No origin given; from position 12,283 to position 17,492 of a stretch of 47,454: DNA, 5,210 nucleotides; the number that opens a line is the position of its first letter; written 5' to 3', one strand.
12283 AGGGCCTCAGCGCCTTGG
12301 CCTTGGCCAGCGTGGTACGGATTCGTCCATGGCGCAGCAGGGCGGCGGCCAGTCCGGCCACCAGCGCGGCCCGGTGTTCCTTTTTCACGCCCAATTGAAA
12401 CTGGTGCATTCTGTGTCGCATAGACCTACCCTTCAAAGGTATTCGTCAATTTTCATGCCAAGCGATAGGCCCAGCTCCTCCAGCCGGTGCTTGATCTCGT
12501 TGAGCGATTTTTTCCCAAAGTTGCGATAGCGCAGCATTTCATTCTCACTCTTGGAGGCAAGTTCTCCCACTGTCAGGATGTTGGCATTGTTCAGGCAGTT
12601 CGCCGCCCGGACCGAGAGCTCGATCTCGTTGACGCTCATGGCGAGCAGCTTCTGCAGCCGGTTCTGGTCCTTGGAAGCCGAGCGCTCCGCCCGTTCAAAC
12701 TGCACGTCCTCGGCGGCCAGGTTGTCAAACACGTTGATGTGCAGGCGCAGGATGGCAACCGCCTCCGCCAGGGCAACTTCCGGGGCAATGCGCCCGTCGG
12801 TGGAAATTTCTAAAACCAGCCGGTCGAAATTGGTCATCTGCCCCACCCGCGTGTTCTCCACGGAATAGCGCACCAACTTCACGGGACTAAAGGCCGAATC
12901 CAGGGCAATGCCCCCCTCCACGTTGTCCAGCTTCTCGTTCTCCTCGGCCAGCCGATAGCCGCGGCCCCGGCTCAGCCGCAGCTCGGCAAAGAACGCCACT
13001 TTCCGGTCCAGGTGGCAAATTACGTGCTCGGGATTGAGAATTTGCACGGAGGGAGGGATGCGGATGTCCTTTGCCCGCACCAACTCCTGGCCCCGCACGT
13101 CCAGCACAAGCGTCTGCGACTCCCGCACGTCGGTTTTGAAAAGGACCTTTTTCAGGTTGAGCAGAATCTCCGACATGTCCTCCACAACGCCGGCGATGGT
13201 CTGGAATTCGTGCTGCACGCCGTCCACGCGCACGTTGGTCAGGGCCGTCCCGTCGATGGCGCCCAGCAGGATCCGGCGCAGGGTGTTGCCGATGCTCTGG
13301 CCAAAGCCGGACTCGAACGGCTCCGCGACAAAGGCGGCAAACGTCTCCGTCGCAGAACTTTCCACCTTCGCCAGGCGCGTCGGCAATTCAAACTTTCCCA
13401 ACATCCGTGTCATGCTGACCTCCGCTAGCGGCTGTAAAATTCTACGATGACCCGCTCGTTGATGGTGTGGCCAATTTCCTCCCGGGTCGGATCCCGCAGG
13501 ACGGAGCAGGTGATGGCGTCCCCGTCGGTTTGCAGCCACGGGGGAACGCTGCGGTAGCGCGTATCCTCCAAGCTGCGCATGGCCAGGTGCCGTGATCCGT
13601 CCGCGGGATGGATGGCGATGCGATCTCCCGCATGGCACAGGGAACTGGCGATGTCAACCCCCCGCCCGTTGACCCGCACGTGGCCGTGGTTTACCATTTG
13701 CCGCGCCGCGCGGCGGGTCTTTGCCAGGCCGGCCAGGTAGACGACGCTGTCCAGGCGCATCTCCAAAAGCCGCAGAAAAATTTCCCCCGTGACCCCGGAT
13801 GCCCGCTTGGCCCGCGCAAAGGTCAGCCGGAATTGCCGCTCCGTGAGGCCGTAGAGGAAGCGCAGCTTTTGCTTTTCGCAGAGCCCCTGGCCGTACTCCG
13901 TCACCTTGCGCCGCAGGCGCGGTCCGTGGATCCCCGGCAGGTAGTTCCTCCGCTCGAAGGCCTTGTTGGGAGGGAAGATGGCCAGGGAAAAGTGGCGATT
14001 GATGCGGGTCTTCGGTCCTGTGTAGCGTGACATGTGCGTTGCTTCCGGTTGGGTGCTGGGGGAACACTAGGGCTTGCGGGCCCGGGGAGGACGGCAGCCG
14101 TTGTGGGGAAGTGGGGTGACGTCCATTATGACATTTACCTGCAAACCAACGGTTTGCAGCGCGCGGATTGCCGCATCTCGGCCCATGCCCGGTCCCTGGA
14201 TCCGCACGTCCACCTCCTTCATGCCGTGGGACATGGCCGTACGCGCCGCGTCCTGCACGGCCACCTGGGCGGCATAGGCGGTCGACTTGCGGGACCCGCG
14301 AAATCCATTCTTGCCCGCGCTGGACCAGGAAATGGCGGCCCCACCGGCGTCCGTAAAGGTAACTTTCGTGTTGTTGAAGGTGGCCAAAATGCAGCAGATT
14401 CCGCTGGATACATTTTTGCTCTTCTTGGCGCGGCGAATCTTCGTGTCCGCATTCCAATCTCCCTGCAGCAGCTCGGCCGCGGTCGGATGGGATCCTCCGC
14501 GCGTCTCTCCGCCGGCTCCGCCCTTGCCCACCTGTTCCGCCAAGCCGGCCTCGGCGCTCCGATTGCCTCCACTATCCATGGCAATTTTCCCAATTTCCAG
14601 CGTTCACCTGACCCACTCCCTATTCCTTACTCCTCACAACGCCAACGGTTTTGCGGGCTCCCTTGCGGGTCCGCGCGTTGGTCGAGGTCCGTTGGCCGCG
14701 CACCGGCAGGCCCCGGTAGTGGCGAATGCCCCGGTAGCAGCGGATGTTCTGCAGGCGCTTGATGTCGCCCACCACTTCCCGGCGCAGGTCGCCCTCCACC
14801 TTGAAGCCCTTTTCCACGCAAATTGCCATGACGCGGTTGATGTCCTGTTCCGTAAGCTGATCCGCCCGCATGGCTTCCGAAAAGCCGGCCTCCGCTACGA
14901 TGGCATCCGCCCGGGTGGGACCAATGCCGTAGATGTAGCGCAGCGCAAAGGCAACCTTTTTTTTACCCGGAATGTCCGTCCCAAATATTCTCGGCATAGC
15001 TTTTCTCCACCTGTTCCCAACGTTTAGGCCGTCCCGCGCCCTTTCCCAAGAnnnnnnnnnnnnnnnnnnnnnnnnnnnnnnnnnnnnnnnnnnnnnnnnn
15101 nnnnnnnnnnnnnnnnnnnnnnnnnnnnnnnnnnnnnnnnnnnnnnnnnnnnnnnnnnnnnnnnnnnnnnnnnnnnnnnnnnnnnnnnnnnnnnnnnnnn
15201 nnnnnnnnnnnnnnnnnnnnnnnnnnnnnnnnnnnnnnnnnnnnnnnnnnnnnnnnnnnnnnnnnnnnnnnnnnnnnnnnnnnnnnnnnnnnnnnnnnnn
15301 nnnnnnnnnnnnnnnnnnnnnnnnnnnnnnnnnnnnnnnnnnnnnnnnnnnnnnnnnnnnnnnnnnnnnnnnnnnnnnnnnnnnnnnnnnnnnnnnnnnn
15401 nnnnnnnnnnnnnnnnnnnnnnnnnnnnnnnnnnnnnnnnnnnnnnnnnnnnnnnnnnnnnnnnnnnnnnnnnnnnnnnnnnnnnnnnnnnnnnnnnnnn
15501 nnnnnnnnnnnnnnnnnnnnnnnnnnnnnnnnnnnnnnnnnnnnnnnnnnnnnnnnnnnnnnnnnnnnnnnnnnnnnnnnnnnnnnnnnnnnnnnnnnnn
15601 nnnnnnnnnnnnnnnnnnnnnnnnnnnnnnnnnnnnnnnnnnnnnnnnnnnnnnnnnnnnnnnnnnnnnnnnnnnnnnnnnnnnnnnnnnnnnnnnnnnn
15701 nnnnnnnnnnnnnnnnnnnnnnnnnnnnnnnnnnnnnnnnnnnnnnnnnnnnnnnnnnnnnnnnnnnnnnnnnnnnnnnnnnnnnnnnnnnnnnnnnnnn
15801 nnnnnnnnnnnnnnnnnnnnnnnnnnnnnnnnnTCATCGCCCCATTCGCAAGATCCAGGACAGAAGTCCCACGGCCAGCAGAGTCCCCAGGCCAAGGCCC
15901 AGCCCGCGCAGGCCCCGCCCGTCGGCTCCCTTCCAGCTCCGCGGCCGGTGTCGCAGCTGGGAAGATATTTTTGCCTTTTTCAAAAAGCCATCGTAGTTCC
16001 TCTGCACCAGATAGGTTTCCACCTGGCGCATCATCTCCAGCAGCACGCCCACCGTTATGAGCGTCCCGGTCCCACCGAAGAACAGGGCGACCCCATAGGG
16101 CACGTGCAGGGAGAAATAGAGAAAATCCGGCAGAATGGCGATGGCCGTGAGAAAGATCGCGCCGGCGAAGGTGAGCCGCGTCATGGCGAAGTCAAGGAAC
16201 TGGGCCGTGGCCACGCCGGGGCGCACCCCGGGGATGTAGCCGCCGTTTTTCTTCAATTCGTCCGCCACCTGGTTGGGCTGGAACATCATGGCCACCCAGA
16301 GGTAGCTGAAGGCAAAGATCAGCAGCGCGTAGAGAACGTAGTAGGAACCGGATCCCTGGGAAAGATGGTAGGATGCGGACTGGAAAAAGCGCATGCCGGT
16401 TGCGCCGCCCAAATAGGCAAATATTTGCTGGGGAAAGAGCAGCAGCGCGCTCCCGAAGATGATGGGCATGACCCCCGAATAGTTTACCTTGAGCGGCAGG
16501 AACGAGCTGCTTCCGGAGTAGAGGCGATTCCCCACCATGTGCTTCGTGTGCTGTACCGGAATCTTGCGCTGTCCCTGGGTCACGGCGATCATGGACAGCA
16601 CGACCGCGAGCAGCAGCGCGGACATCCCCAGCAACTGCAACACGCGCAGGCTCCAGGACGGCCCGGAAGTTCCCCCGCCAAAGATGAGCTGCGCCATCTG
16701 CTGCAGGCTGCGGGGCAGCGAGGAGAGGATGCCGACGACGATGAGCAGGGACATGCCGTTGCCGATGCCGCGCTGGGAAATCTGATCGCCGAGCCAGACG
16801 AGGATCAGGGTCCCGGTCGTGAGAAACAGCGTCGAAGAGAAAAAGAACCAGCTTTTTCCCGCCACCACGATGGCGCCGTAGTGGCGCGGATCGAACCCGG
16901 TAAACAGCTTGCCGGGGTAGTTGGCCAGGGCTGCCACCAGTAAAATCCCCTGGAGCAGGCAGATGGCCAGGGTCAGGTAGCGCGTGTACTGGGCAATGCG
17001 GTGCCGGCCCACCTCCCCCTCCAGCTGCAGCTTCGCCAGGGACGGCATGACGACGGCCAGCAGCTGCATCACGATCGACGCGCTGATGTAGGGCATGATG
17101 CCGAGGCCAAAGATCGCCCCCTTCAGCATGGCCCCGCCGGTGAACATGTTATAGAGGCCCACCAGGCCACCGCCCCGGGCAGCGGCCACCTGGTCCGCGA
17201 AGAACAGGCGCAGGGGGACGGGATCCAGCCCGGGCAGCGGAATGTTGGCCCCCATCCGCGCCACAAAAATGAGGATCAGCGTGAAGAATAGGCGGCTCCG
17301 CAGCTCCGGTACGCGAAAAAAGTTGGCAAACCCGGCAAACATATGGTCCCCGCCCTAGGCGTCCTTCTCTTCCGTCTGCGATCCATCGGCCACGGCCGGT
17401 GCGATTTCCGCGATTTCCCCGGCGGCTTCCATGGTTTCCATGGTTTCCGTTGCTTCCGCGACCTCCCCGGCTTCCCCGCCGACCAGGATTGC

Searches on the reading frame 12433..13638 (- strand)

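Call 55: search_protein_families(library=pfam, proteins=[window:12433-13638:-], max_evalue=0.00001)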
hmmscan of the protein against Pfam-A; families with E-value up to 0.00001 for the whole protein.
window:12433-13638:- (401 aa): 3 families
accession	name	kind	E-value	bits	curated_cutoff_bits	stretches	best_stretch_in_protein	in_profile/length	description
PF01000.31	RNA_pol_A_bac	-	1.6e-28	99.7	33.9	1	136-251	1-119/119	RNA polymerase Rpb3/RpoA insert domain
PF03118.21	RNA_pol_A_CTD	-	8.6e-24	83.5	23.8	1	324-388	3-67/67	Bacterial RNA polymerase, alpha chain C terminal domain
PF01193.29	RNA_pol_L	-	1.1e-17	63.9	24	1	106-300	1-73/74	RNA polymerase Rpb3/Rpb11 dimerisation domain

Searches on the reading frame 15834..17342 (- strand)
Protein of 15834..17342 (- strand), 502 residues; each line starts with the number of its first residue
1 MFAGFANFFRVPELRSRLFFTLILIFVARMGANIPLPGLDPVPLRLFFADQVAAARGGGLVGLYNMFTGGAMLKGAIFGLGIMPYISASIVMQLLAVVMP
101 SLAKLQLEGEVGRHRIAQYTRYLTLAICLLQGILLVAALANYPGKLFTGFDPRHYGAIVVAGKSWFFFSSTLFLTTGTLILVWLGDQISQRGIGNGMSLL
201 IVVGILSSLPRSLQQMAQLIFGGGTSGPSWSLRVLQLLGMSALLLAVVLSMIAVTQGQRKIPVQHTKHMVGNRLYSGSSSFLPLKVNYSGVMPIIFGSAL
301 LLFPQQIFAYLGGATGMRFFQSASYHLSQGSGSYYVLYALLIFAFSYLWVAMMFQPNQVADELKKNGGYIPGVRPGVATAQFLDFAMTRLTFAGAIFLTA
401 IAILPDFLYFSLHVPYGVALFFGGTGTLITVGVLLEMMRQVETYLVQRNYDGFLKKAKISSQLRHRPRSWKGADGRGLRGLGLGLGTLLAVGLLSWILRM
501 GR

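Call 55: search_protein_families(library=pfam, proteins=[window:15834-17342:-], max_evalue=0.00001)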
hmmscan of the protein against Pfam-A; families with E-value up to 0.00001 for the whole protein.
window:15834-17342:- (502 aa): 1 family
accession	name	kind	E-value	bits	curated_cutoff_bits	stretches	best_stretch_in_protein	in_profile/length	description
PF00344.25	SecY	-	1.8e-98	330.2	32.2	1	77-438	2-306/306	SecY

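Call 75: find_homologous_proteins(query=window:15834-17342:-, max_evalue=1e-30)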
Query window:15834-17342:- (502 aa): 8000 proteins with E <= 1e-30 among 8000 candidates; the best 120 are listed.
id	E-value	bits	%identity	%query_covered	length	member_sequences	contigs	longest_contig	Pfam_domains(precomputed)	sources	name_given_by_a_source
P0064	0.0e+0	1085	100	100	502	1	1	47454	PF00344.26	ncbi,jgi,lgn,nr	ncbi:MAG: preprotein translocase subunit SecY [Puniceicoccales bacterium]|jgi:preprotein translocase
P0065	2.0e-259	880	82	100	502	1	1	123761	PF00344.26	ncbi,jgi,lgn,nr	ncbi:MAG: preprotein translocase subunit SecY [Puniceicoccales bacterium]|jgi:preprotein translocase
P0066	2.2e-235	800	76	95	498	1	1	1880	PF00344.26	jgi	jgi:preprotein translocase subunit SecY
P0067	2.9e-233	793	74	99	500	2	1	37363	PF00344.26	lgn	-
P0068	5.4e-230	783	75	91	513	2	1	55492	PF00344.26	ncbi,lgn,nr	ncbi:MAG: preprotein translocase subunit SecY [Puniceicoccales bacterium]|nr:preprotein translocase 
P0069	7.5e-230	782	72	100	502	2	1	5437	PF00344.26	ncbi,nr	ncbi:MAG: preprotein translocase subunit SecY [Puniceicoccales bacterium]|nr:preprotein translocase 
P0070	1.1e-225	768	71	99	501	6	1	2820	PF00344.26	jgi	jgi:preprotein translocase subunit SecY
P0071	7.4e-225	766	70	99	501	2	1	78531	PF00344.26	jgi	jgi:preprotein translocase subunit SecY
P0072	3.3e-224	763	70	99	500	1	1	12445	PF00344.26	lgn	-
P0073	2.7e-221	754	70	99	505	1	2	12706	PF00344.26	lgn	-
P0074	4.6e-221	753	71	99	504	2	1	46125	PF00344.26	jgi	jgi:preprotein translocase subunit SecY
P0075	4.7e-221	753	73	94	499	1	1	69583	PF00344.26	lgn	-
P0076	1.7e-220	751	70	99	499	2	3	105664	PF00344.26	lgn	-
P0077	2.6e-210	718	71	95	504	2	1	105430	PF00344.26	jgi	jgi:preprotein translocase subunit SecY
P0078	9.0e-210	716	70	93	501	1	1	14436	PF00344.26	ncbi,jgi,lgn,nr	ncbi:MAG: preprotein translocase subunit SecY [Puniceicoccales bacterium]|jgi:preprotein translocase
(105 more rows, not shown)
